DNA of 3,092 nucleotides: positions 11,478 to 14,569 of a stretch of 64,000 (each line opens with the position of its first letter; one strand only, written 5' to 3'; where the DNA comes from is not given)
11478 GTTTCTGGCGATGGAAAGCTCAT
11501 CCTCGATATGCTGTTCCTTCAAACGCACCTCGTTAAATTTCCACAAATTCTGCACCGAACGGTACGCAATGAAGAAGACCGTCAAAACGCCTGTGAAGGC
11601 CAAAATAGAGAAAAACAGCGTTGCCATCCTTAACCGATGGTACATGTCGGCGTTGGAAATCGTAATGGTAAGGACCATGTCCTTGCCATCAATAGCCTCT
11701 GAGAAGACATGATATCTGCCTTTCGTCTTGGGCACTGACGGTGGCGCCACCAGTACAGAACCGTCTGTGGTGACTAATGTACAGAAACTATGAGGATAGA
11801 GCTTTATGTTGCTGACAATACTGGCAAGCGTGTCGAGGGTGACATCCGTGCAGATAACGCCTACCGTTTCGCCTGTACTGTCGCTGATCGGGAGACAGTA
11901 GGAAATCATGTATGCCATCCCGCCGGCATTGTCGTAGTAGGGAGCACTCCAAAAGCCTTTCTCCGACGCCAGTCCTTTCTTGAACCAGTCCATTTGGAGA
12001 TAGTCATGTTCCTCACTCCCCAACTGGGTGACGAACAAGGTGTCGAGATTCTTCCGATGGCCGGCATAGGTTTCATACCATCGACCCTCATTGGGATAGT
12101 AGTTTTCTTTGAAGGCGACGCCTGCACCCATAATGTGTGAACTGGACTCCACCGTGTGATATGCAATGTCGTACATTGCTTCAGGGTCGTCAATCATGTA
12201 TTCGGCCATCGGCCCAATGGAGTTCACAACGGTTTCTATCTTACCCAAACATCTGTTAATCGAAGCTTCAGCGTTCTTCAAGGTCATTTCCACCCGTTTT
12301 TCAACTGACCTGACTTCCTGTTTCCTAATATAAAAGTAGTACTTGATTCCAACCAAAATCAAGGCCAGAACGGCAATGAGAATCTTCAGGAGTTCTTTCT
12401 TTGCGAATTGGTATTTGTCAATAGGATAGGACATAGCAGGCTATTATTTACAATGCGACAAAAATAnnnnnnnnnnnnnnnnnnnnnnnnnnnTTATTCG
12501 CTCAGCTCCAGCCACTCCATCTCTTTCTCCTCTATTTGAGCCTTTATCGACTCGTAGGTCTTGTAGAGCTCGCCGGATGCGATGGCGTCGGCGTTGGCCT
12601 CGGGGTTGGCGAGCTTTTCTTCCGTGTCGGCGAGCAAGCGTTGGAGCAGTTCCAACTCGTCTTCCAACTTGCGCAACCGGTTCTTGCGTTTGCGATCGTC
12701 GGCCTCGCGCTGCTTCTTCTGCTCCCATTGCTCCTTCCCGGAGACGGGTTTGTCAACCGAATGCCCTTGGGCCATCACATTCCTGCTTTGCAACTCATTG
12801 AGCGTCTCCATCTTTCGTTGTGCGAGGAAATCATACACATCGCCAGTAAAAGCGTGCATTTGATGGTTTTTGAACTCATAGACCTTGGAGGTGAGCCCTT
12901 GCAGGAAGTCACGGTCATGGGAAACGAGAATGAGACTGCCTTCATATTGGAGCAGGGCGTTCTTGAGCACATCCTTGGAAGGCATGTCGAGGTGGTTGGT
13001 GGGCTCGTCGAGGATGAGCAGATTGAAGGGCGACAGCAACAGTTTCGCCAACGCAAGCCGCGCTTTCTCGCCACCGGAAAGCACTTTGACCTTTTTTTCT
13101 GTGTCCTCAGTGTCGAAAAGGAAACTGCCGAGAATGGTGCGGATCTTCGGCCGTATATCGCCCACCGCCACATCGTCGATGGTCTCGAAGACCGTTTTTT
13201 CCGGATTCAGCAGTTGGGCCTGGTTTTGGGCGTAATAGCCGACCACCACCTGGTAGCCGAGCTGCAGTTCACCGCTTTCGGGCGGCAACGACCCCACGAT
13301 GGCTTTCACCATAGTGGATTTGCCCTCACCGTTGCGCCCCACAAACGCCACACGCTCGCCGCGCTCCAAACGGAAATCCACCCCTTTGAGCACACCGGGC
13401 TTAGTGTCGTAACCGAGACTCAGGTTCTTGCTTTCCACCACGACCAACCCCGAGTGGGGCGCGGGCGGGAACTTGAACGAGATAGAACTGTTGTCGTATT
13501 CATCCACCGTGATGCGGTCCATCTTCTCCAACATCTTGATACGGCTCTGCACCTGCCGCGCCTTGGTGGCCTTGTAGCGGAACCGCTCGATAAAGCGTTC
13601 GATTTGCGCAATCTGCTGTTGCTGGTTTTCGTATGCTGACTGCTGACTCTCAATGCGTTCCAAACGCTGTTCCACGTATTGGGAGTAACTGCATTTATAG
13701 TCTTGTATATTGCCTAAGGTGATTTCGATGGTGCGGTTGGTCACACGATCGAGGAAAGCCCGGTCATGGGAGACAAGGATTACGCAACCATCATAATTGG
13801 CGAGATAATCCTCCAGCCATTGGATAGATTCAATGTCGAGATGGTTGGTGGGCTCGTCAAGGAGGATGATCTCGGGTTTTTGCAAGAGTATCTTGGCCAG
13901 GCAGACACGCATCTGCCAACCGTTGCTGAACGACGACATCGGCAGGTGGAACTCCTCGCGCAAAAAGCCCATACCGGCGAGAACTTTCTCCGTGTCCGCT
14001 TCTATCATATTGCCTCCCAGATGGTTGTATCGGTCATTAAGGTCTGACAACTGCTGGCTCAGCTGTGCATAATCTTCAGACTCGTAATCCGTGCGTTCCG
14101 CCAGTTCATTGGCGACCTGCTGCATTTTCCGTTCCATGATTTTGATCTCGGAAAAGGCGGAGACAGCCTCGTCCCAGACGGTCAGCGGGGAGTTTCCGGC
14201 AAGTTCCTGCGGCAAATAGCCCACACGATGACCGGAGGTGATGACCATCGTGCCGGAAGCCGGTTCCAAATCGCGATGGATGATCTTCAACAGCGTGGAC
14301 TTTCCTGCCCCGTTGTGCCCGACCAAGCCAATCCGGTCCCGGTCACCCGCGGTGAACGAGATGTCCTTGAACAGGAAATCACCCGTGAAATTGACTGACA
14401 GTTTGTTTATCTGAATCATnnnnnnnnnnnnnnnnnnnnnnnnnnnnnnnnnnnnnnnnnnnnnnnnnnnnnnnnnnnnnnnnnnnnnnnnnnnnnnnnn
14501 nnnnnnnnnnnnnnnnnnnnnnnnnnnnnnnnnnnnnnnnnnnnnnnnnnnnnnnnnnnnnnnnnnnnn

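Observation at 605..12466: A partner-switching module (Cache-PP2C-kinase sensor plus STAS protein) appears wired to an NRPS operon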

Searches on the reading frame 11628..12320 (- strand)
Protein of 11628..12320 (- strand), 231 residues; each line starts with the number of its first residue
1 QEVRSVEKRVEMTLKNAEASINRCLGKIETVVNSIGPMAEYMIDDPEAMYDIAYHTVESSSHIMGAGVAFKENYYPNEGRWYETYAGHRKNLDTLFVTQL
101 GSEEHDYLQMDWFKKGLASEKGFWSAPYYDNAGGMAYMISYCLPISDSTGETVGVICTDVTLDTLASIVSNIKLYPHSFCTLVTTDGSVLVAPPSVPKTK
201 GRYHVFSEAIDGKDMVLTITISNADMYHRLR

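Call 65: search_solved_structures(query=window:11628-12320:-, max_evalue=0.01, show_alignments=5)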
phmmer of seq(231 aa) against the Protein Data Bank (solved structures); distinct sequences matched with E-value up to 0.01: 14.
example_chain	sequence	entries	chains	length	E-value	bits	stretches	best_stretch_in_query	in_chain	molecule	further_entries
3lic_A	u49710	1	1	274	3.1e-12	49.7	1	33-166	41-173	Sensor protein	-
3c8c_A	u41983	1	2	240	7e-09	38.7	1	111-195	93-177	Methyl-accepting chemotaxis protein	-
6iov_A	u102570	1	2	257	7.9e-09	38.5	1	111-195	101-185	Methyl-accepting chemotaxis (MCP) signaling domain protein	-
5ave_A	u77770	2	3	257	8e-09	38.5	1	111-195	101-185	Methyl-accepting chemotaxis (MCP) signaling domain protein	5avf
5ltx_A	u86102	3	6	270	7e-07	32.2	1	84-198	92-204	Chemotaxis protein | Methyl-accepting chemotaxis protein PctA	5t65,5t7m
9koo_A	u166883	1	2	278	1.3e-06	31.3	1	84-198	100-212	Methyl-accepting chemotaxis protein PctA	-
5ltv_A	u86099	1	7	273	2.2e-06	30.5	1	103-195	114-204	Chemotactic transducer PctC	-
9hvj_A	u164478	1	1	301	3.3e-06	30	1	103-190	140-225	Cache domain protein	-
3lib_A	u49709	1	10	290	4.4e-06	29.6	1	38-193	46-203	Hypothetical sensory transduction histidine kinase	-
6pxy_A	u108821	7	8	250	4e-05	26.4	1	110-197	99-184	Putative methyl-accepting chemotaxis protein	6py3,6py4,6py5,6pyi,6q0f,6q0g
6mni_A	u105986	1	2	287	6.9e-05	25.6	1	106-195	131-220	Methyl-accepting chemotaxis protein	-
6iop_A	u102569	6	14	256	0.0012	21.6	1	104-216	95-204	Methyl-accepting chemotaxis protein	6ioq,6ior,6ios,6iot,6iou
3li8_A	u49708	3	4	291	0.0038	20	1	37-193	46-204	Hypothetical sensory transduction histidine kinase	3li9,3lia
6d8v_A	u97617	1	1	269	0.0073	19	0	99-194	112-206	Probable chemoreceptor (Methyl-accepting chemotaxis) transmembrane protein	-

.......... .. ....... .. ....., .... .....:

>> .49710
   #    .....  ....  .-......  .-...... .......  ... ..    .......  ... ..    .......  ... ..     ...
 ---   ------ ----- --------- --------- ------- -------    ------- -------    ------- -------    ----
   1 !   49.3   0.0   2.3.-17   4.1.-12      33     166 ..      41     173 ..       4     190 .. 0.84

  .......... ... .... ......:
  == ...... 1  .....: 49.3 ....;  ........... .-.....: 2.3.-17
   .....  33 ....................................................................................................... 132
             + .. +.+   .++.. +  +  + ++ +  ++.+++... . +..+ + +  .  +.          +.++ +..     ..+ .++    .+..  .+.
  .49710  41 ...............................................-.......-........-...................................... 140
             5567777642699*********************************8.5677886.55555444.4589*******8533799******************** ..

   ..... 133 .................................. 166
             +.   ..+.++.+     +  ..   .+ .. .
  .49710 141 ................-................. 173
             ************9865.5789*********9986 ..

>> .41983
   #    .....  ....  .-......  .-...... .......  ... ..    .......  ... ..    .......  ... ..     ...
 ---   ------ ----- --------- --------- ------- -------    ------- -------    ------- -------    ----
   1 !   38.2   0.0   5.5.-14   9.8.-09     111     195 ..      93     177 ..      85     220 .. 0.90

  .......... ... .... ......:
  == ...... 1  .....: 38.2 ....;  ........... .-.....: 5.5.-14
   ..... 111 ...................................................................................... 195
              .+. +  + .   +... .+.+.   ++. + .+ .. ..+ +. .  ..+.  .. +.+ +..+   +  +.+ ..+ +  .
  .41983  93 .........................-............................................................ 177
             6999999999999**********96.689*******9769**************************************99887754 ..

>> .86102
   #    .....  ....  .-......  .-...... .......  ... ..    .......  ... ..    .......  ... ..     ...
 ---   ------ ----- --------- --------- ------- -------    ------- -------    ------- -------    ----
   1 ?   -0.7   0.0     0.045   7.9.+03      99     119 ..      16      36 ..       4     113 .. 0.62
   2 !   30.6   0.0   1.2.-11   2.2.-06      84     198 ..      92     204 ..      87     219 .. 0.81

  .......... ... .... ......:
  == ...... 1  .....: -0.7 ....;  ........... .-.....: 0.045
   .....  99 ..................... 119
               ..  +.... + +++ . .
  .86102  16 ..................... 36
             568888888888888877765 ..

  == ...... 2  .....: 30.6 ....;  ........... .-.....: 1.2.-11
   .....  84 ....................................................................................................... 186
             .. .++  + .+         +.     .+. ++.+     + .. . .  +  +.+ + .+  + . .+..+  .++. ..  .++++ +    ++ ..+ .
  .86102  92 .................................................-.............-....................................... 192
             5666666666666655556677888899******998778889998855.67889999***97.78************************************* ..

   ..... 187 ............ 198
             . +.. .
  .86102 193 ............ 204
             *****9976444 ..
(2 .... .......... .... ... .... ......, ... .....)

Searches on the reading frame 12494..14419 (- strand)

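Call 3: search_protein_families(library=pfam, proteins=[window:12494-14419:-])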
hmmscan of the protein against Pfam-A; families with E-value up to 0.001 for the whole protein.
window:12494-14419:- (641 aa): 15 families
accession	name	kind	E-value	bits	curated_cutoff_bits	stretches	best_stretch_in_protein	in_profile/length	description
PF00005.33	ABC_tran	-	4.3e-52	176.8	25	2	344-475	1-137/137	ABC transporter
PF12848.13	ABC_tran_Xtn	-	1e-26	93.3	25.9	1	231-315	1-85/85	ABC transporter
PF13304.12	AAA_21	-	5e-11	43.7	27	0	31-48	3-20/304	AAA domain, putative AbiEii toxin, Type IV TA system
PF02463.25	SMC_N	-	2.7e-09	37.2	40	0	445-513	135-208/220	RecF/RecN/SMC N terminal domain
PF16326.10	ABC_tran_CTD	-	2.5e-08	34.5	32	1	576-641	4-69/69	ABC transporter C-terminal domain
PF13555.12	AAA_29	-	1e-07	32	27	0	344-381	12-49/61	P-loop containing region of AAA domain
PF00350.29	Dynamin_N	-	5.9e-07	30.1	27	0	30-130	1-96/168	Dynamin family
PF01926.29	MMR_HSR1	-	1.4e-05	25.6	21.9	0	29-68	1-40/113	50S ribosome-binding GTPase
PF00931.28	NB-ARC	-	2.9e-05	23.9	23.5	0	25-55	16-46/248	NB-ARC domain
PF03193.22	RsgA_GTPase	-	8e-05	23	30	0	352-379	105-131/174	RsgA GTPase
PF13191.12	AAA_16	-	0.0001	23.3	32.6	0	32-101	29-88/167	AAA ATPase domain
PF13401.12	AAA_22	-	0.0001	23.1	27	0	32-77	10-33/130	AAA domain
PF13476.12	AAA_23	-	0.00023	22.3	27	0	31-47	23-39/201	AAA domain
PF03308.22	MeaB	-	0.00025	20.6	23.1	0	16-52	22-58/273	Methylmalonyl Co-A mutase-associated GTPase MeaB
PF00910.28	RNA_helicase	-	0.00067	20.5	21.5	0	32-93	3-66/105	RNA helicase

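Call 5: search_protein_families(library=ncbifam, proteins=[window:12494-14419:-])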
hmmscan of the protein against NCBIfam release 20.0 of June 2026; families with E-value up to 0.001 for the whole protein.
window:12494-14419:- (641 aa): 196 families (the best 25 are shown)
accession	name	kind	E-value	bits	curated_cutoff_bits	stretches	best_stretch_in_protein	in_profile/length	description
NF000355.4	ribo_prot_ABC_F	equivalog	4.8e-140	467.7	380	3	2-296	3-250/499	ribosomal protection-like ABC-F family protein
NF007921.0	PRK10636.1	equivalog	2.3e-128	429.2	917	2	126-641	112-626/638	ABC transporter ATP-binding protein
NF011646.0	PRK15064.1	equivalog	4.8e-126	421.3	762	1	1-537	1-529/530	ABC-F family ATPase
NF000514.1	ABCF_OptrA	exception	2.5e-121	406.1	1450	1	7-636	26-645/655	ABC-F type ribosomal protection protein OptrA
NF050005.1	ABC_ATPase_Uup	equivalog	1.9e-115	386.5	900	1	1-635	3-628/636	ATP-binding cassette ATPase Uup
NF008775.0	PRK11819.1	equivalog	7.1e-114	381.4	599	1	15-540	21-540/556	energy-dependent translational throttle protein EttA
TIGR03719.1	ABC_ABC_ChvD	subfamily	1.4e-113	380.4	806.75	1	13-539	17-537/552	energy-dependent translational throttle protein EttA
NF008358.0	PRK11147.1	equivalog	1.9e-107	360.1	936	1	2-600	4-595/635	ABC transporter ATP-binding protein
NF000169.2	ABCF_Sal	exception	1.1e-100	337.9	725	3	117-530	81-515/542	Sal family ABC-F type ribosomal protection protein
NF000170.2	ABCF_Vga_all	exception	1.8e-87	294.1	725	2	286-549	226-486/521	Vga family ABC-F type ribosomal protection protein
NF000171.1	ABCF_producer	exception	4.8e-85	286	800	2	11-277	13-277/541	TlrC/CarA/OleB/SrmB family ABC-F type ribosomal protection protein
NF043038.1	ABCF_CplR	exception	2.3e-84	284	780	3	289-542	251-495/544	ABC-F type ribosomal protection protein CplR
NF000168.2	ABCF_Msr_all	exception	4.5e-84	282.8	680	4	286-480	258-442/487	Msr family ABC-F type ribosomal protection protein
NF000166.1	ABCF_CarA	exception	6.6e-71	239.1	1050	2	16-266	20-276/556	ABC-F type ribosomal protection protein Car(A)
NF000167.2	ABCF_Lsa_all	exception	8.8e-67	226.1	750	4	141-279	95-232/492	Lsa family ABC-F type ribosomal protection protein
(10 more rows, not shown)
